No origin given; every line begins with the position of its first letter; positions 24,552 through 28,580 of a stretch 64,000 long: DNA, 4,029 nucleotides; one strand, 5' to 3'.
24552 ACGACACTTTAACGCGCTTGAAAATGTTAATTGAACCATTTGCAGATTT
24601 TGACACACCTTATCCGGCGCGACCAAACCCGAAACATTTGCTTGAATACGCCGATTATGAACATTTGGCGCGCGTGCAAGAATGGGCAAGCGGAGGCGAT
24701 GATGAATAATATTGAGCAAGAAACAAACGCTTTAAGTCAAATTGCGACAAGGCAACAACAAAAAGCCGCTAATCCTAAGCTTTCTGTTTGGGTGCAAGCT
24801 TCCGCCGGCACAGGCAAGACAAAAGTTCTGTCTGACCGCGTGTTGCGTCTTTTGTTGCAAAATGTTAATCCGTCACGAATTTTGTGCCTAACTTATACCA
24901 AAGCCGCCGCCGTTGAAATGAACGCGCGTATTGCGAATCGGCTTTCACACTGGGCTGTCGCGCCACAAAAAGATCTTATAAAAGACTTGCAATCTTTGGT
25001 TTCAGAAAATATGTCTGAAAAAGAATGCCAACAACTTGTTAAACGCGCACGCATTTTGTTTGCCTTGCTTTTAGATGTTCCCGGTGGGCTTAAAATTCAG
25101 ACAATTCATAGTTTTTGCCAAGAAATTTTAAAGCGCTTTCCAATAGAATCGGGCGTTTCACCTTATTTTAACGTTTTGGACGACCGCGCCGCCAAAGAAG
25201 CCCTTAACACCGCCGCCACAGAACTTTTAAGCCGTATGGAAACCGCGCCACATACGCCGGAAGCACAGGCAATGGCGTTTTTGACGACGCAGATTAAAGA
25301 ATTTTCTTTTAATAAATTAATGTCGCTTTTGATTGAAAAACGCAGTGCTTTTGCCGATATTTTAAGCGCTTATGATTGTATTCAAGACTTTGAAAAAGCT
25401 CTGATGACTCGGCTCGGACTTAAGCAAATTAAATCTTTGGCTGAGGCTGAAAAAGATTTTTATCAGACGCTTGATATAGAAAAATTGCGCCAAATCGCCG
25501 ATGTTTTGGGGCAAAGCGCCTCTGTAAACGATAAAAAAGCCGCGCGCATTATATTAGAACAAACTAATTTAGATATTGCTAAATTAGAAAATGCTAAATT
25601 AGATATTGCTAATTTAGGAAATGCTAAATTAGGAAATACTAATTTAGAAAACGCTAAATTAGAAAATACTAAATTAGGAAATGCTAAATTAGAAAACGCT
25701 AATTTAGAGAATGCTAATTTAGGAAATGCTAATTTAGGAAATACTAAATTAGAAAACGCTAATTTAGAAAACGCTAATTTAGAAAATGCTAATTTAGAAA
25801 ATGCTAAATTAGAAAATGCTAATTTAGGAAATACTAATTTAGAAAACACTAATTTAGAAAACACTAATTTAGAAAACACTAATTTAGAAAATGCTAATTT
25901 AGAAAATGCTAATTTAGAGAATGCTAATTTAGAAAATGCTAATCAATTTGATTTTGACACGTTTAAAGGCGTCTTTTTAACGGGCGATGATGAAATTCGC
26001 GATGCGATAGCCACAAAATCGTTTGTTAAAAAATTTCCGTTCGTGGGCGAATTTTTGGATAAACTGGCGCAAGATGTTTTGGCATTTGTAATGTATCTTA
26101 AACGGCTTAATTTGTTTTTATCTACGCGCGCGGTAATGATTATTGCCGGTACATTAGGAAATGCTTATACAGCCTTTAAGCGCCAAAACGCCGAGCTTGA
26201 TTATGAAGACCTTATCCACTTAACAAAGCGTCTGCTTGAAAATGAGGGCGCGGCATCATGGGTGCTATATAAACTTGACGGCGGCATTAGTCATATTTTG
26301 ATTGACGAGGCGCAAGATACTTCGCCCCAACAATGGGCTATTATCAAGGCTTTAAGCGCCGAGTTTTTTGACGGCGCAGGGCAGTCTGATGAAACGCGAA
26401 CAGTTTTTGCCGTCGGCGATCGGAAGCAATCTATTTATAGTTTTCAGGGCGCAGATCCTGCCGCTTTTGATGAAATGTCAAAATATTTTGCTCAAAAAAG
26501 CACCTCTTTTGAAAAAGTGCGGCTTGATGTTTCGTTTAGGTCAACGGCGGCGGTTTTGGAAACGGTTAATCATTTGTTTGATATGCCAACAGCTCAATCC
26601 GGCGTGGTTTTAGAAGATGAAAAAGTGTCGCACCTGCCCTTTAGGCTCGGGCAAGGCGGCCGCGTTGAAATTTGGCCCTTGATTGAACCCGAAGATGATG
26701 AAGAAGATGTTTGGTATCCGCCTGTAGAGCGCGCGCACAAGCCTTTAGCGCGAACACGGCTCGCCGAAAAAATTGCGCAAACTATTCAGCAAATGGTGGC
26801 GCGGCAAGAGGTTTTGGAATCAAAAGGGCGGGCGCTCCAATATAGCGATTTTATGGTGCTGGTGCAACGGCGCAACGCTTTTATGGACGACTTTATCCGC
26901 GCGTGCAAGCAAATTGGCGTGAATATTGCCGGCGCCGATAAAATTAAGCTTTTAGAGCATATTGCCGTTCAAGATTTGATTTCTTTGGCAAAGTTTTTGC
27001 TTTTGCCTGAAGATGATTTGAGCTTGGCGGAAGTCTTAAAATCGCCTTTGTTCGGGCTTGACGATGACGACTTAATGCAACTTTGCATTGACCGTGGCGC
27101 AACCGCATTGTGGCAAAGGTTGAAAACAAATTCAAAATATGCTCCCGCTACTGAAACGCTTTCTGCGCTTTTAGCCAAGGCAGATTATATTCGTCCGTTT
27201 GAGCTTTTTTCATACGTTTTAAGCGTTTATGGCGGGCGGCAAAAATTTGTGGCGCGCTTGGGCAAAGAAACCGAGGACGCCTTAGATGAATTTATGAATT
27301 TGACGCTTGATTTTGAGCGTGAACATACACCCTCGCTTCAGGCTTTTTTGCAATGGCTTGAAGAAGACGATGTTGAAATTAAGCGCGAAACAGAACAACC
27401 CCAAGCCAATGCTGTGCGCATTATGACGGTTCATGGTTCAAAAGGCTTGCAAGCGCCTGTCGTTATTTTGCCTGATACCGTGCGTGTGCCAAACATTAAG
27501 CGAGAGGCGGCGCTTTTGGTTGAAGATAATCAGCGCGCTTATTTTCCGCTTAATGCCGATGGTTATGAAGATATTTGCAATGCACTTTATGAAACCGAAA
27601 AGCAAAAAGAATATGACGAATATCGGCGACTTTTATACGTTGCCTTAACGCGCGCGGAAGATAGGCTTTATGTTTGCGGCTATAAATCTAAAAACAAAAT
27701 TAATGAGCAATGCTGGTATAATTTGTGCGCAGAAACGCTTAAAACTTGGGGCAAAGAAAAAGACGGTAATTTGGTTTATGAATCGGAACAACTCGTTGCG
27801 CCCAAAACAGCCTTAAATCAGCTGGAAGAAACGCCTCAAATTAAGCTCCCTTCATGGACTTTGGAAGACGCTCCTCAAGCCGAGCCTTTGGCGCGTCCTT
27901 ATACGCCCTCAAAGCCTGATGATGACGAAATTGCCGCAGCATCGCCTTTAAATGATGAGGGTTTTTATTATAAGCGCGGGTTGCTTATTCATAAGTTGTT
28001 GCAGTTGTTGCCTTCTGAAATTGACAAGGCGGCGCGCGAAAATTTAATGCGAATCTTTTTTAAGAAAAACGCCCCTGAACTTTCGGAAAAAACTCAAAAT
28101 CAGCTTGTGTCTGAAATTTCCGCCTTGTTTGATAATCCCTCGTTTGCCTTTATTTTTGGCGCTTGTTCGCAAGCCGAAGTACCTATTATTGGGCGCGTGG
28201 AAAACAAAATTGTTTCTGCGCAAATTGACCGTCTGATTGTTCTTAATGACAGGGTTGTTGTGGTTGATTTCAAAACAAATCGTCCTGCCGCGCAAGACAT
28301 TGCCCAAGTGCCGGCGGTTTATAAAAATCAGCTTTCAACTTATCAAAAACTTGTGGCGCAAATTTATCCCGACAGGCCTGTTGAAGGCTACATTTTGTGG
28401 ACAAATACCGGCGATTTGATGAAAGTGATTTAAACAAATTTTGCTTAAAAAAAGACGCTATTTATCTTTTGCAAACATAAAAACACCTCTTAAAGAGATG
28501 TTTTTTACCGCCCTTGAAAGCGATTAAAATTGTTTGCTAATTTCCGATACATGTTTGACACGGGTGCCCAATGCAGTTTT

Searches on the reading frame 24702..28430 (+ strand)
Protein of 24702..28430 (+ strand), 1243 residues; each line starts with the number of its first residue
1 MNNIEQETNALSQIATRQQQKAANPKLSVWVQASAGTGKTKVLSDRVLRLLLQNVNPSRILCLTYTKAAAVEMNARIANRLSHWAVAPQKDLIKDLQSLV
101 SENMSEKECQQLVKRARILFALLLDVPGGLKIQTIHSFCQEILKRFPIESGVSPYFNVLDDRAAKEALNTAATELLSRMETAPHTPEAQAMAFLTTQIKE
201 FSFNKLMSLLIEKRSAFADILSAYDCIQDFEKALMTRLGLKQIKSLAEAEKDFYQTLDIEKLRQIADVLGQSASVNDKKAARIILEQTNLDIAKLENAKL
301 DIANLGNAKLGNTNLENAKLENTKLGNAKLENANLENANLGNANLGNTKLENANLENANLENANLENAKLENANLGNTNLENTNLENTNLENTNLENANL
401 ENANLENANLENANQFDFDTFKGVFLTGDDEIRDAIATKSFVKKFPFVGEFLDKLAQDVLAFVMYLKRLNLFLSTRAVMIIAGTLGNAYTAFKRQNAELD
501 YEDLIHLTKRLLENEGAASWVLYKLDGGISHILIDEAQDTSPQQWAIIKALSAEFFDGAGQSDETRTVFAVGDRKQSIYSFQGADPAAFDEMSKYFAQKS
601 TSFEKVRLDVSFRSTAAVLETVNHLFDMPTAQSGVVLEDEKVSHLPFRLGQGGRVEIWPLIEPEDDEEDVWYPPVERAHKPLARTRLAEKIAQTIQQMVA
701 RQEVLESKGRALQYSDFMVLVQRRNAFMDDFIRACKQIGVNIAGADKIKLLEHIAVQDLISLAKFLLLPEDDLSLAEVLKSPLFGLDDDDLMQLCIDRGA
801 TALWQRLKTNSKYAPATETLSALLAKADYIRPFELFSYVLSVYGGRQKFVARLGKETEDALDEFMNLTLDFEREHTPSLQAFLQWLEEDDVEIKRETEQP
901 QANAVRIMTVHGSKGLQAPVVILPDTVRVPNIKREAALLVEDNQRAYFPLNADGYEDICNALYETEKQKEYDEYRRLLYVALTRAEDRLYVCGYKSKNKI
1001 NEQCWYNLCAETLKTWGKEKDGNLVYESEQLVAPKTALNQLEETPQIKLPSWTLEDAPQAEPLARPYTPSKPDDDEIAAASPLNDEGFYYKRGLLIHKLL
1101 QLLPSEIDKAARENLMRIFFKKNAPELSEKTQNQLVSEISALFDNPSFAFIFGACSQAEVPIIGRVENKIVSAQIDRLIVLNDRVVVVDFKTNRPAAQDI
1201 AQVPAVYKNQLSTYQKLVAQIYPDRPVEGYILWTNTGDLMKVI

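Call 10: search_protein_families(library=pfam, proteins=[window:24702-28430:+], max_evalue=0.01)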
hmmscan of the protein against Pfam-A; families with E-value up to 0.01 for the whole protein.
window:24702-28430:+ (1243 aa): 11 families
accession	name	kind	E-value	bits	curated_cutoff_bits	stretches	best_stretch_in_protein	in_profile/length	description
PF00580.27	UvrD-helicase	-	9.4e-48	163.7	23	1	17-596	4-270/271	UvrD/REP helicase N-terminal domain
PF00805.28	Pentapeptide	-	1e-26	92.5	20.2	3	338-375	1-38/40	Pentapeptide repeats (8 copies)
PF13361.12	UvrD_C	-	2.8e-21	76.8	25.6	1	685-992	51-346/350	UvrD-like helicase C-terminal domain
PF13599.13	Pentapeptide_4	-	3.6e-16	59.4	38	2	348-414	11-77/78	Pentapeptide repeat region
PF13245.12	AAA_19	-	1.1e-12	48.8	25.1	2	23-80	8-64/134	AAA domain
PF13538.12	UvrD_C_2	-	1.2e-11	44.7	27.4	2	968-991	28-51/52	UvrD-like helicase C-terminal domain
PF13576.12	Pentapeptide_3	-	3.5e-09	37.2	27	2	371-413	2-47/48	Pentapeptide repeats (9 copies)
PF12705.13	PDDEXK_1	-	1.3e-06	29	22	1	1091-1223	36-176/247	PD-(D/E)XK nuclease superfamily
PF00270.35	DEAD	-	0.0026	17.9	26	1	17-120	2-99/167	DEAD/DEAH box helicase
PF23894.2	LD_SV2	-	0.0034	18.1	29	0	332-408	14-90/92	SV2A/B/C luminal domain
PF01443.25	Viral_helicase1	-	0.0047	17.2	21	0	962-992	196-227/228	Viral superfamily 1 RNA helicase core domain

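Call 14: find_homologous_proteins(query=window:24702-28430:+, max_evalue=1e-10)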
Query window:24702-28430:+ (1243 aa): 7974 proteins with E <= 1e-10 among 8000 candidates; the best 120 are listed.
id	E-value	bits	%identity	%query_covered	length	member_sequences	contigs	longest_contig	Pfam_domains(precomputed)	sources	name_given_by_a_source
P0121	0.0e+0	2614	96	100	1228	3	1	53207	PF13538.13,PF13576.13,PF12705.14,PF13361.13,PF13245.13,PF13599.14,PF00805.29,PF00580.28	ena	-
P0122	0.0e+0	1409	61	67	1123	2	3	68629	PF13538.13,PF12705.14,PF13361.13,PF13245.13,PF00580.28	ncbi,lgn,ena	-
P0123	0.0e+0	1405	59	67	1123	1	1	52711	PF13538.13,PF12705.14,PF13361.13,PF13245.13,PF00580.28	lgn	-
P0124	0.0e+0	1362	57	67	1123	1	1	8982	PF13538.13,PF12705.14,PF13361.13,PF13245.13,PF00580.28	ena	-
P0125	0.0e+0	1359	59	67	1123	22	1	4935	PF13538.13,PF12705.14,PF13361.13,PF13245.13,PF00580.28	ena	-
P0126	0.0e+0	1353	58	66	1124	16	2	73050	PF13538.13,PF12705.14,PF13361.13,PF13245.13,PF00580.28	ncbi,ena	-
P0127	0.0e+0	1351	58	67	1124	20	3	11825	PF13538.13,PF12705.14,PF13361.13,PF13245.13,PF00580.28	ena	-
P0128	0.0e+0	1350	58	67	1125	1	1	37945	PF13538.13,PF12705.14,PF13361.13,PF13245.13,PF00580.28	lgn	-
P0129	0.0e+0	1336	57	68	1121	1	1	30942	PF13538.13,PF12705.14,PF13361.13,PF13245.13,PF00580.28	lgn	-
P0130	0.0e+0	1334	57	66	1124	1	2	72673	PF13538.13,PF12705.14,PF13361.13,PF13245.13,PF00580.28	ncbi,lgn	-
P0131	0.0e+0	1333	58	67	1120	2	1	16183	PF13538.13,PF12705.14,PF13361.13,PF13245.13,PF00580.28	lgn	-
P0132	0.0e+0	1330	58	67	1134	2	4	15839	PF13538.13,PF01443.25,PF13361.13,PF13245.13,PF00580.28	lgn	-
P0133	0.0e+0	1329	57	67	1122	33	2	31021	PF13538.13,PF12705.14,PF13361.13,PF13245.13,PF00580.28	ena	-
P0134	0.0e+0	1325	58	67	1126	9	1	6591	PF13538.13,PF12705.14,PF13361.13,PF13245.13,PF00580.28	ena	-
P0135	0.0e+0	1308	55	68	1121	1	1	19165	PF13538.13,PF12705.14,PF13361.13,PF13245.13,PF00580.28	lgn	-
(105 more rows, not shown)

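Call 15: find_encoding_contigs(protein=P0121, flank=10000, max_places=4)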
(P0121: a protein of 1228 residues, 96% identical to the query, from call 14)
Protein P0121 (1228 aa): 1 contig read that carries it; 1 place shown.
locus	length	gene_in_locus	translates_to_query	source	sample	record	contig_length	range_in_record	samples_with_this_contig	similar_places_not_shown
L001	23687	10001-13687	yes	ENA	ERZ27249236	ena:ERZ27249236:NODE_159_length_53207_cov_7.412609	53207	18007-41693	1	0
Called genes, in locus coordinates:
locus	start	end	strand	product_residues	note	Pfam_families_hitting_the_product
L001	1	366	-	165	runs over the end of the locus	PF02075:RuvC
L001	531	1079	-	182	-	PF00430:ATP-synt_B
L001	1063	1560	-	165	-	PF02326:YMF19, PF00430:ATP-synt_B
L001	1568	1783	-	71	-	PF00137:ATP-synt_C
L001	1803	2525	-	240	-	PF00119:ATP-synt_A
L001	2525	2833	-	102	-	PF09527:ATPase_gene1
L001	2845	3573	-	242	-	PF13462:Thioredoxin_4, PF01323:DSBA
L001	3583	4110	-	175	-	PF05258:DciA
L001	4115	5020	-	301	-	PF02899:Phage_int_SAM_1, PF13495:Phage_int_SAM_4, PF00589:Phage_integrase, PF22823:MrpR_C_cat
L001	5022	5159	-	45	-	-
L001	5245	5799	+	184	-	PF13189:Cytidylate_kin2 (faint), PF13238:AAA_18, PF13671:AAA_33 (weak), PF01202:SKI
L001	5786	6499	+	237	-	PF01138:RNase_PH, PF03725:RNase_PH_C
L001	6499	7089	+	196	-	PF01725:Ham1p_like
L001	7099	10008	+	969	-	PF12705:PDDEXK_1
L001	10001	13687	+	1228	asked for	PF00580:UvrD-helicase, PF13245:AAA_19 (weak), PF00805:Pentapeptide (weak), PF13599:Pentapeptide_4, PF00805:Pentapeptide, PF13599:Pentapeptide_4, PF00805:Pentapeptide, PF13361:UvrD_C, +3 more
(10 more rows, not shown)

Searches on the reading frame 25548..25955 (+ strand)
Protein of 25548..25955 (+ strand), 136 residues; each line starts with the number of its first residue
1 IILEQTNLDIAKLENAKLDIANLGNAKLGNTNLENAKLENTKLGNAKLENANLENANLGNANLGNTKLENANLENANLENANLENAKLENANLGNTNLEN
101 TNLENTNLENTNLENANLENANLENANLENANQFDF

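Call 30: find_homologous_proteins(query=window:25563-25940:+, max_evalue=0.00001)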
Query seq(126 aa) (126 aa): 2 proteins with E <= 0.00001 among 3 candidates.
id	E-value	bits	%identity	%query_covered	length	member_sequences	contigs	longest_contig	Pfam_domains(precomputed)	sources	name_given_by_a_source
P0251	6.0e-19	86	49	87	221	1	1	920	PF13599.14,PF00805.29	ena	-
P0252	6.9e-18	83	66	75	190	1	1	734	PF13576.13,PF13599.14,PF00805.29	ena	-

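Call 45: predict_structure(protein=window:25548-25955:+)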
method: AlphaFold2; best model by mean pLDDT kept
length: 136 residues; sequences in the alignment: 1
mean_pLDDT: 93.4   pTM: 0.44
mean pLDDT of the five models: 93.4, 70.8, 69.5, 57.1, 38.9
residues with pLDDT >= 90: 121; 70-90: 13; 50-70: 2; < 50: 0
segments of 3 or more residues with pLDDT < 50: none
pLDDT, mean of each block of 10 residues (from residue 1): 86 94 96 96 96 94 93 94 96 95 96 97 93 76
secondary structure, 60 per line:
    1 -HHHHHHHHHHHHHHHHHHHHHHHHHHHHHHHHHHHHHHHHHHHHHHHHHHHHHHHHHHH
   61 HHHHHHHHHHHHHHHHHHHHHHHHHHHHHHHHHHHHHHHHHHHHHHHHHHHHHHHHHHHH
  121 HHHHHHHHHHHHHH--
elements in order: H2-134
